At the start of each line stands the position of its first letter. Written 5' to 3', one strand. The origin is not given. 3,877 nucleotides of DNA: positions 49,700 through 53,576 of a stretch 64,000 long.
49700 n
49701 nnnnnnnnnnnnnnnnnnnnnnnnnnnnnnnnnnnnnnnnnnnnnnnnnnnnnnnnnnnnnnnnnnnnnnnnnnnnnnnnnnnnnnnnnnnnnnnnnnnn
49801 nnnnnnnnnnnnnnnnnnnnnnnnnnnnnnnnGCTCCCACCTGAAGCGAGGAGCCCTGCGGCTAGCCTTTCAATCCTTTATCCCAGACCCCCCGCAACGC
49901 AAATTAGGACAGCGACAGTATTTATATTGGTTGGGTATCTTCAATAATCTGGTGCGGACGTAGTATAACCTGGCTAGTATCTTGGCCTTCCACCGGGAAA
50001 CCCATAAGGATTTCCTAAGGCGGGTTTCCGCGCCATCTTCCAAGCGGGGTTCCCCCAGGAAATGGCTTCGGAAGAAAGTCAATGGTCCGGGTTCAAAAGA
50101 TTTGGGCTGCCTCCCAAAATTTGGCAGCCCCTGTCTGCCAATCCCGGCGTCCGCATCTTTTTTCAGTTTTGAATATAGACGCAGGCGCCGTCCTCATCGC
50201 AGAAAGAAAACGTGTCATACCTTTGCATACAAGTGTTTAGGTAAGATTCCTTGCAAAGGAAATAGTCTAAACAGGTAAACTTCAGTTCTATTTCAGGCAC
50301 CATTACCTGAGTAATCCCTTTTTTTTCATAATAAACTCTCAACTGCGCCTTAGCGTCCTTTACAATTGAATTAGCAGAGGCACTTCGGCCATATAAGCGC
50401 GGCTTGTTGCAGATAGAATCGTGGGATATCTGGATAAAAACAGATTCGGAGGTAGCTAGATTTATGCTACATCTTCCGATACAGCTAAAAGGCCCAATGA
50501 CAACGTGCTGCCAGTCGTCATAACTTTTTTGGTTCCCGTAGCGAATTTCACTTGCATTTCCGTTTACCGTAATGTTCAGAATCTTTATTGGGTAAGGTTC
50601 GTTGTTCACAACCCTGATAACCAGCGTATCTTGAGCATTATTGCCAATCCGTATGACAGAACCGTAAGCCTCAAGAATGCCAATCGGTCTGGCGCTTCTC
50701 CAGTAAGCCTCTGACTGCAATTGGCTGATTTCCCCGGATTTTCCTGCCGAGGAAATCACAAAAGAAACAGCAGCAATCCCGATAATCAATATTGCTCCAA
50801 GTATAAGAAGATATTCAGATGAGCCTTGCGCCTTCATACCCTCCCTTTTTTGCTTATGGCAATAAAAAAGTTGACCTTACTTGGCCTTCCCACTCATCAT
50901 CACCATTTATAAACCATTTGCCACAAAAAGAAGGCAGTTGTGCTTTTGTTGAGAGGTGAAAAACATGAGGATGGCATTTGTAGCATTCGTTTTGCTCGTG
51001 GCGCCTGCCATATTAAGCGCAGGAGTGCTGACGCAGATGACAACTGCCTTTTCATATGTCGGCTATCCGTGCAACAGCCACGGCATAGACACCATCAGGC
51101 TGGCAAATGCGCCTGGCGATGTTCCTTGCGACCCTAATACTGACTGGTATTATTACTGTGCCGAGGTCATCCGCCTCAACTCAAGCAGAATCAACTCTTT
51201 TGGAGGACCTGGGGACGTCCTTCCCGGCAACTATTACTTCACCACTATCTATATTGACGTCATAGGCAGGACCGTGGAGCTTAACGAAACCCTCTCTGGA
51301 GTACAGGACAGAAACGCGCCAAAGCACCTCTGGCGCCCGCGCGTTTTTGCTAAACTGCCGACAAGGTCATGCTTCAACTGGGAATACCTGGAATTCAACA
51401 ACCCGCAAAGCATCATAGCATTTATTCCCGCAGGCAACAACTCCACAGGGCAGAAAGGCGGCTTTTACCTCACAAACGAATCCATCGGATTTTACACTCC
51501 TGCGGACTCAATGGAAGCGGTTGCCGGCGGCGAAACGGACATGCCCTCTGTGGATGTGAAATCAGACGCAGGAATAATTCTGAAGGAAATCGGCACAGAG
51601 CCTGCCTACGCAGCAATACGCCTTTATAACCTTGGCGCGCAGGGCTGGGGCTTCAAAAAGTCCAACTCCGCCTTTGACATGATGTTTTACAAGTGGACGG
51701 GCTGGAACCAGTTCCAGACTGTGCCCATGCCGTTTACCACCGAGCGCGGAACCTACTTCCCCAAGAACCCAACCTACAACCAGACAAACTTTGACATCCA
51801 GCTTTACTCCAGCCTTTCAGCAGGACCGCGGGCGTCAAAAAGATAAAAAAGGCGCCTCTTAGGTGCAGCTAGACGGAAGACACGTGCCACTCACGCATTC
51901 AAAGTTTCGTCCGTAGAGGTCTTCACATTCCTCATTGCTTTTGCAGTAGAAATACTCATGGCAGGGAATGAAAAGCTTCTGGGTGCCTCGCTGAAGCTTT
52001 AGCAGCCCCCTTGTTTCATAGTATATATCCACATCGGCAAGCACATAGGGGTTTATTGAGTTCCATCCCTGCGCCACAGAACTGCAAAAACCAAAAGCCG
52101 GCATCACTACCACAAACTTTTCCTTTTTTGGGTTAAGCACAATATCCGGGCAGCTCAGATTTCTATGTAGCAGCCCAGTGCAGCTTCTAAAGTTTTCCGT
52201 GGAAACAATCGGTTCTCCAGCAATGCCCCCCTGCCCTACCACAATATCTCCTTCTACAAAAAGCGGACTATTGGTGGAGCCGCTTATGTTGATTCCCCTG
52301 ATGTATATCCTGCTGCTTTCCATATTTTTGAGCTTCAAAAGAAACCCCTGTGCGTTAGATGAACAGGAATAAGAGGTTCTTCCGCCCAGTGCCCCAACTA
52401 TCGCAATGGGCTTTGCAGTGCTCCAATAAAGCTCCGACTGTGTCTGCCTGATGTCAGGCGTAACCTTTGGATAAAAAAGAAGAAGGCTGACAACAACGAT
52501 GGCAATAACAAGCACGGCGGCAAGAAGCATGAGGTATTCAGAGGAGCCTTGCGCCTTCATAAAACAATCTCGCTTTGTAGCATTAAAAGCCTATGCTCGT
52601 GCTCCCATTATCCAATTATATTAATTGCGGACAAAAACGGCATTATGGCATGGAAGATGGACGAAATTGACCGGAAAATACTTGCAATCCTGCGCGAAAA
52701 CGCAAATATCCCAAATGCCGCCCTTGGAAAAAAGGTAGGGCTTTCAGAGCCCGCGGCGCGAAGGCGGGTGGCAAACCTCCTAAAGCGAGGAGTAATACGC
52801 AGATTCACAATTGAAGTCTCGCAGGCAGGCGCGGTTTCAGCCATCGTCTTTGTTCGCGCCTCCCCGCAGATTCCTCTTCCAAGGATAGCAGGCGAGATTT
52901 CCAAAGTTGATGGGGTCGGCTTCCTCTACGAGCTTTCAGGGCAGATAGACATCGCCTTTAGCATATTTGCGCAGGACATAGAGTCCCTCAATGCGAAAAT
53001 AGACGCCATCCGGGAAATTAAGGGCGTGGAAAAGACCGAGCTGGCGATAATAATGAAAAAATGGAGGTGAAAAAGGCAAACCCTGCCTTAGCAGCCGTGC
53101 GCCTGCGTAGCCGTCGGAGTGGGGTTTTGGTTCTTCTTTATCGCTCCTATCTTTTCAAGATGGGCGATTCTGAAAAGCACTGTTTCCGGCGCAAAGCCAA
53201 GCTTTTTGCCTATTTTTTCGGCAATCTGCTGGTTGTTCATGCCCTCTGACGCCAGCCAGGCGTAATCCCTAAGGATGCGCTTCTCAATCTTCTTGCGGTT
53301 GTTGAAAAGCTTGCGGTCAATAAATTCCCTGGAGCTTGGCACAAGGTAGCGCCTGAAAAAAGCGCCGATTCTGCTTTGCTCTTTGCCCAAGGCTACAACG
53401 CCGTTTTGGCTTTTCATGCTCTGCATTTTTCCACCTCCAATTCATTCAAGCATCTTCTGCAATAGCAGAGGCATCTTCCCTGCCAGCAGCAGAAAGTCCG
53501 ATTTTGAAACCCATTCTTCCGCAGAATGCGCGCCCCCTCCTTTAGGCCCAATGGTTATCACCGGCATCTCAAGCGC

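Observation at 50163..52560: Lower-GC islet next to tRNA-Gly(TCC): two paralogous prepilin-like proteins with Cys-rich C-termini flanking a secreted protein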

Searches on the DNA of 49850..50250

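Call 9: search_rna_families(source=window, start=49850, end=50250, threshold=evalue, max_evalue=10, show_alignments=3)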
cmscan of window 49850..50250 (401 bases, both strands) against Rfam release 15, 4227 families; matches with E-value up to 10: 3.
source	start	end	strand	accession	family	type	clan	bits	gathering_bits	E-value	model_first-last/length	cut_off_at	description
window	50148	50212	-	RF00142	snoZ118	Gene; snRNA; snoRNA; CD-box;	-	14.8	48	9.9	1-108/108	no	Small nucleolar RNA Z118/Z121/Z120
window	50050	50142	-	RF02172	RFPL3-AS1_2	Gene; lncRNA;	-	13.2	40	0.55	1-71/71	no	RFPL3 antisense RNA 1 conserved region 2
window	49977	50081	+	RF02922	RAGATH-32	Cis-reg;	-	10.9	41.8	6.5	1-78/78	no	RAGATH-32 RNA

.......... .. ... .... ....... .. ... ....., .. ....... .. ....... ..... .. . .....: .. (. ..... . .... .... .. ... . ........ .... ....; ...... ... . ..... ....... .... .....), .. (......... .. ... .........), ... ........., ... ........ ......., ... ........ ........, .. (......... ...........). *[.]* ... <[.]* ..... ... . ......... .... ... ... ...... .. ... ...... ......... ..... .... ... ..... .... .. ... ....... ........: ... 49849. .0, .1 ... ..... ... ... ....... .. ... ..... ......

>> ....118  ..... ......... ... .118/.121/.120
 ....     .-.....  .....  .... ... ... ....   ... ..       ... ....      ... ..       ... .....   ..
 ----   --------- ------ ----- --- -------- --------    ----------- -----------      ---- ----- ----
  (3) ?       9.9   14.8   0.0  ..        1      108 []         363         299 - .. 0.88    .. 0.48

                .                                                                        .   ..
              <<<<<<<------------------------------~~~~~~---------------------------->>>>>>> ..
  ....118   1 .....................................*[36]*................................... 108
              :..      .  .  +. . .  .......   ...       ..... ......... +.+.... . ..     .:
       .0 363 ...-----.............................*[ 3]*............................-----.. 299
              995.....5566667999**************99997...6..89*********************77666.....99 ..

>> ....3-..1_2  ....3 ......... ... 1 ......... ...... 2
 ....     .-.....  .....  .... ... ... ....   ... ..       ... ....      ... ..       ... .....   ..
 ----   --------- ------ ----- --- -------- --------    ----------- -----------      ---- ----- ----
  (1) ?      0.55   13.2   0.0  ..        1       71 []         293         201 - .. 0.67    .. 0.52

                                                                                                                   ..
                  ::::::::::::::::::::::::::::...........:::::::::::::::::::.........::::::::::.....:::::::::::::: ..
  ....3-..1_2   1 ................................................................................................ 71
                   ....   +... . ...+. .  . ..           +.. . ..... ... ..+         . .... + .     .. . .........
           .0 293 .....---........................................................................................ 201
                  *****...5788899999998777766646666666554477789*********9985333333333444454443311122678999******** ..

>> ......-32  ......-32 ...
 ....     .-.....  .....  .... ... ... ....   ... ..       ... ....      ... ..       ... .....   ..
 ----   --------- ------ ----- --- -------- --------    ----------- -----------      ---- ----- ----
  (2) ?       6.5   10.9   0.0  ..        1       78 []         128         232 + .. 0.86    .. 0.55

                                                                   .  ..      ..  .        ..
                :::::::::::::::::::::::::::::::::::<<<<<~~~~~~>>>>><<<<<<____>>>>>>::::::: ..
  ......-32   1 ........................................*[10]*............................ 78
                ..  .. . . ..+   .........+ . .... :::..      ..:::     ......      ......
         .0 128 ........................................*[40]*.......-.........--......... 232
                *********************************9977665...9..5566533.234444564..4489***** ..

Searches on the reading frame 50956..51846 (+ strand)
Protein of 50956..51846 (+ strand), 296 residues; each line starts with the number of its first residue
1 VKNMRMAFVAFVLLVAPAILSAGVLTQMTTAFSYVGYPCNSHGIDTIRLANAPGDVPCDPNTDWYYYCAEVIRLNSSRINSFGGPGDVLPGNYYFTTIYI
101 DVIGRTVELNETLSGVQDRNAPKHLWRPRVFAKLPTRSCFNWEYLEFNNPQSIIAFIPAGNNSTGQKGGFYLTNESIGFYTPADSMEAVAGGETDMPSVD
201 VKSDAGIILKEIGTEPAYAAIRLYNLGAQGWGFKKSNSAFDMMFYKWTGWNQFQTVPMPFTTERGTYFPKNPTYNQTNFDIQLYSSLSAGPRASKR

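Call 7: search_protein_families(library=pfam, proteins=[window:50956-51846:+], max_evalue=0.1)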
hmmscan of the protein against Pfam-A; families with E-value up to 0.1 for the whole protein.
window:50956-51846:+ (296 aa): 0 families

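Call 18: find_homologous_proteins(query=window:50956-51846:+, max_evalue=0.001)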
Query window:50956-51846:+ (296 aa): 3 proteins with E <= 0.001 among 749 candidates.
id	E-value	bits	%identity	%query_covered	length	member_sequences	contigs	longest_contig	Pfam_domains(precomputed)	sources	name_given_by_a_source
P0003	2.8e-201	685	100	99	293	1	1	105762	-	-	-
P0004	1.1e-77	280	51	92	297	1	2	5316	-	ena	-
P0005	3.1e-67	245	46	97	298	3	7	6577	-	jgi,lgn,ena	-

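Call 20: find_encoding_contigs(protein=P0004, flank=10000, max_places=4)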
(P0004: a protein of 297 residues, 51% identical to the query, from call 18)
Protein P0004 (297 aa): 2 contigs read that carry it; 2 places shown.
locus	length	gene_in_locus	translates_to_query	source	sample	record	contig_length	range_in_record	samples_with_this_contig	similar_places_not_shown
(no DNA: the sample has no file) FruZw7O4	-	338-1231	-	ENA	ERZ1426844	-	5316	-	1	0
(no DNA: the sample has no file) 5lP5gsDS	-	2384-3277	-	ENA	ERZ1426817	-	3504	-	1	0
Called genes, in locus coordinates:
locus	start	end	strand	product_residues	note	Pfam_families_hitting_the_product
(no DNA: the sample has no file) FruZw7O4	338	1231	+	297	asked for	-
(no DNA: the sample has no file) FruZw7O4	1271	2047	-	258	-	-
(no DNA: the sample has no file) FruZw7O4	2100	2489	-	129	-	PF01934:HepT-like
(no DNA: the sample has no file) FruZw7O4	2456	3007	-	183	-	PF01909:NTP_transf_2 (faint), PF18765:Polbeta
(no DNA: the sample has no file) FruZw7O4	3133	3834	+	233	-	PF11848:DUF3368 (weak)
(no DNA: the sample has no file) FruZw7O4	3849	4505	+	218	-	PF02732:ERCC4, PF12826:HHH_2 (weak), PF14520:HHH_5 (weak)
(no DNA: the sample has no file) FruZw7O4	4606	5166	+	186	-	-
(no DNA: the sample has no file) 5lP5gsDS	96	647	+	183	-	-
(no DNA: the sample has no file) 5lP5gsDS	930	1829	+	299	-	-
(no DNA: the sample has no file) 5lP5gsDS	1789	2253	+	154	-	-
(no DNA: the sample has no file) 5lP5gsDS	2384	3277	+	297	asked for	-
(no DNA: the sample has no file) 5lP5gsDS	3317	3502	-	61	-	?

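Call 21: find_encoding_contigs(protein=P0005, flank=10000, max_places=8)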
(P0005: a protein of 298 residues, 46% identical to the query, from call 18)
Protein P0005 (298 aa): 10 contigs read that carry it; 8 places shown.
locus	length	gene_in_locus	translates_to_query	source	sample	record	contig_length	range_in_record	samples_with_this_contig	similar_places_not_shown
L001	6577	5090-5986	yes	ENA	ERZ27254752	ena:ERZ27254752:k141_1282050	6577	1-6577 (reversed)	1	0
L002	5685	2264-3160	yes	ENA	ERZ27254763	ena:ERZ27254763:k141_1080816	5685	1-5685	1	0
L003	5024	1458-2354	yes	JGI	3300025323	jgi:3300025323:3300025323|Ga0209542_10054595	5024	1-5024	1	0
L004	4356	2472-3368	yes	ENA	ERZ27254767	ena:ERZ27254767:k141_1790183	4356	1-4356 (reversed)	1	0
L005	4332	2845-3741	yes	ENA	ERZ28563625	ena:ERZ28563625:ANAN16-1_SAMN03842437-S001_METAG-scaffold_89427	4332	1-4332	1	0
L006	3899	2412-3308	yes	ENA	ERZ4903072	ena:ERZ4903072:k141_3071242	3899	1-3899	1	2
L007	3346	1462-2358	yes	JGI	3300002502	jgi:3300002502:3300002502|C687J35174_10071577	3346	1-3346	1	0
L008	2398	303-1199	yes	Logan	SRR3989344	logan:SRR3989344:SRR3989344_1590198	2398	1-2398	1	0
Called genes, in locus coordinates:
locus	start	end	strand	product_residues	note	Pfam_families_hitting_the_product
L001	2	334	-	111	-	?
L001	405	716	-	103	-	PF21473:OB_Ssb-like (weak), PF01336:tRNA_anti-codon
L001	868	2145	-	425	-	PF05221:AdoHcyase, PF00670:AdoHcyase_NAD, PF02826:2-Hacid_dh_C, PF07991:KARI_N (weak)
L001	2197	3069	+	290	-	PF05833:NFACT_N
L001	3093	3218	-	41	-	-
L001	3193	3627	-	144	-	-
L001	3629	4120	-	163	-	-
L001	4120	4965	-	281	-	-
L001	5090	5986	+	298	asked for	-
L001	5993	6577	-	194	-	?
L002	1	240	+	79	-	?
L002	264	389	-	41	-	-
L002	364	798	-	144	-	-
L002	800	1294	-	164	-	-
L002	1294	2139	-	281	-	-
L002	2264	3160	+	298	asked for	-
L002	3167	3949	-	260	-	-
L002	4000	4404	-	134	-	PF01842:ACT (weak), PF13291:ACT_4 (weak), PF13740:ACT_6 (faint), PF13840:ACT_7 (faint), PF19571:ACT_8, PF22629:ACT_AHAS_ss (faint), PF01842:ACT (weak)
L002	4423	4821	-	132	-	PF01842:ACT, PF13291:ACT_4 (faint), PF19571:ACT_8, PF22629:ACT_AHAS_ss (weak), PF01842:ACT (weak)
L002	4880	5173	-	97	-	PF04242:DUF424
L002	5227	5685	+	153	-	?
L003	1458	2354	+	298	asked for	-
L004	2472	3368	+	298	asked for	-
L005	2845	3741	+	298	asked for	-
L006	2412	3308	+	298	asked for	-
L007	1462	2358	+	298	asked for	-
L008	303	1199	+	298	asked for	-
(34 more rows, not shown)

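Call 42: search_protein_families(library=ncbifam, proteins=[window:50956-51846:+], max_evalue=0.1)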
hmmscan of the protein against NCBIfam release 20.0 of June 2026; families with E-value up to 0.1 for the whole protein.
window:50956-51846:+ (296 aa): 0 families

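Call 44: search_solved_structures(query=window:50956-51846:+, max_evalue=1)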
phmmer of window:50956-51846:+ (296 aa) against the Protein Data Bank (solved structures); distinct sequences matched with E-value up to 1: 0.

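Call 56: search_protein_families(library=phrogs, proteins=[window:50965-51846:+], max_evalue=0.01)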
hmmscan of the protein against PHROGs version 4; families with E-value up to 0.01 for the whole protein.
window:50965-51846:+ (293 aa): 0 families

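Call 61: find_related_loci(query=A4, collection=metagenome_contigs, flank=6000)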
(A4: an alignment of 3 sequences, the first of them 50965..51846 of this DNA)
Query A4 (293 aa) in metagenome_contigs; peptide patterns used: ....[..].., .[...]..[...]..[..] (x = any residue, [..] = any of these).
163 stretches matched a pattern; 2 encode a relative of the query (tblastn E <= 1e-3); 2 distinct loci.
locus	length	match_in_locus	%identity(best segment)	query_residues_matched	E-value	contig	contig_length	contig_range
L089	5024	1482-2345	46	3-289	4e-72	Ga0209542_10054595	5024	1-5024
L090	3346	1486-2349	46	3-289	3e-72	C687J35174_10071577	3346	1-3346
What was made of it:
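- Tried and rejected: A metagenome scan with the middle protein returned only two loci already held (call 61).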

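Call 62: find_related_loci(query=A4, collection=viral_contigs, flank=6000)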
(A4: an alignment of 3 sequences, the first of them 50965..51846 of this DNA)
Query A4 (293 aa) in viral_contigs; peptide patterns used: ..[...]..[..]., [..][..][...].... (x = any residue, [..] = any of these).
110 stretches matched a pattern, but none encodes a relative of the query by tblastn (E <= 1e-3).

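Call 64: predict_structure(alignment_id=A4)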
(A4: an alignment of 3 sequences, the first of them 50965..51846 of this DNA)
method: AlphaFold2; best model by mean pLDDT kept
length: 293 residues; sequences in the alignment: 3
mean_pLDDT: 31.5   pTM: 0.27
mean pLDDT of the five models: 31.5, 27.4, 27.2, 26.8, 25.6
residues with pLDDT >= 90: 0; 70-90: 0; 50-70: 0; < 50: 293
segments of 3 or more residues with pLDDT < 50: 1-293
pLDDT, mean of each block of 10 residues (from residue 1): 43 34 28 32 32 34 30 32 32 38 38 37 41 36 33 31 33 26 25 23 27 29 27 29 31 30 27 29 26 34
secondary structure, 60 per line:
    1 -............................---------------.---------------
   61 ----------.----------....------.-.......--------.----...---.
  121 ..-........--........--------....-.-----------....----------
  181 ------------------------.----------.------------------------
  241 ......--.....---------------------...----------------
elements in order: H2-29 E94-100 E124-131 E134-141 E150-153 E167-170 E241-246 E249-253 E275-277
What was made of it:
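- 50965..51846 (+): Secreted protein of 293 aa (296 aa from GTG 50956). It has a Sec-type N-terminal signal (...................|G), 4 conserved Cys and 6 N-x-S/T sequons, and no known domain. It converges on paralog B with 12 nt between the two stop codons. The AF2 model was unusable (pLDDT 31.5, call 64).
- Tried and rejected: The AF2 model of the middle protein, built from 3 sequences, failed (pLDDT 31.5, call 64).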

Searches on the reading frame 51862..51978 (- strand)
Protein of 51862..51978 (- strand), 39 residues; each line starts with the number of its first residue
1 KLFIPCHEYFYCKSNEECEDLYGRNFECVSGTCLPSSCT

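Call 82: search_solved_structures(query=window:51862-51978:-, max_evalue=10)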
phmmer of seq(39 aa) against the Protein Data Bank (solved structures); distinct sequences matched with E-value up to 10: 1.
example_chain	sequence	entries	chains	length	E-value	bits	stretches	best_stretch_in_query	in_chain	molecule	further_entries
2mhy_A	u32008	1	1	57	4.5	11.3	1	7-29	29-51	Plethodontid modulating factor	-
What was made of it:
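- Tried and rejected: PDB sequence searches for the middle protein and for the Cys-rich tail found nothing meaningful (calls 44, 82).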

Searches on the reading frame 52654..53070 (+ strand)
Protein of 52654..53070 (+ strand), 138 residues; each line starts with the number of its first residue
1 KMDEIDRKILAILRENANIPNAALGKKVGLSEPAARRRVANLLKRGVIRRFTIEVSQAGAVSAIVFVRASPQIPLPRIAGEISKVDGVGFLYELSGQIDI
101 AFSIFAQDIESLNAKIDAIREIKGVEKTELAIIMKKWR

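Call 7: search_protein_families(library=pfam, proteins=[window:52654-53070:+], max_evalue=0.1)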
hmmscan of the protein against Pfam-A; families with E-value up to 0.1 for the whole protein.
window:52654-53070:+ (138 aa): 9 families
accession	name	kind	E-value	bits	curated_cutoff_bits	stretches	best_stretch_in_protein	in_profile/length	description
PF13404.12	HTH_AsnC-type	-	4.8e-17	61.9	27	1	2-42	1-41/42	AsnC-type helix-turn-helix domain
PF13412.12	HTH_24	-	8.2e-16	57.8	21.9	1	2-49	1-48/48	Winged helix-turn-helix DNA-binding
PF01037.27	AsnC_trans_reg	-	1.5e-08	34.8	25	1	67-135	3-72/73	Lrp/AsnC ligand binding domain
PF01047.28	MarR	-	7e-06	26.3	24.6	1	8-51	7-50/59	MarR family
PF22451.2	NirdL-like_HTH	-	0.00019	21.4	27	1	20-49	18-47/47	Siroheme decarboxylase NirDL-like HTH domain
PF08279.18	HTH_11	-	0.00089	19.5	25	1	7-54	3-47/55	HTH domain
PF09339.16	HTH_IclR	-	0.014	15.6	22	1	9-50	8-50/52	IclR helix-turn-helix domain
PF25213.1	HVO_A0261_N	-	0.058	13.7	35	1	8-50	15-56/86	HVO_A0261 N-terminal domain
PF12802.13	MarR_2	-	0.098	13.3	27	0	10-50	11-52/61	MarR family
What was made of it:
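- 52645..53070 (+): Lrp/AsnC-family regulator of 141 aa. It is the conserved frame gene on the far side of the slot and is not specific to the cassette. Pfam HTH_AsnC-type 4.8e-17 and AsnC_trans_reg 1.5e-8 (call 7).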

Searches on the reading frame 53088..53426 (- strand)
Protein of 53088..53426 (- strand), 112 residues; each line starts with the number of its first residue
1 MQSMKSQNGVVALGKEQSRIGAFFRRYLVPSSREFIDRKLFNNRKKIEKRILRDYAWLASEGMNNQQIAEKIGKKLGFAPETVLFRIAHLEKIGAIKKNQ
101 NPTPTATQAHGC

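Call 7: search_protein_families(library=pfam, proteins=[window:53088-53426:-], max_evalue=0.1)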
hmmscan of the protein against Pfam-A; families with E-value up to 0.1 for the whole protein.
window:53088-53426:- (112 aa): 4 families
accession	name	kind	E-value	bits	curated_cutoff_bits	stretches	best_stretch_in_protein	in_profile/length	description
PF13412.12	HTH_24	-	0.0053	16.8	21.9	0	72-97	23-48/48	Winged helix-turn-helix DNA-binding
PF01047.28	MarR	-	0.034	14.5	24.6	1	64-102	19-53/59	MarR family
PF13404.12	HTH_AsnC-type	-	0.058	13.7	27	0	70-91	21-42/42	AsnC-type helix-turn-helix domain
PF08004.16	DUF1699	-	0.089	12.9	33.4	0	38-85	80-127/130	Protein of unknown function (DUF1699)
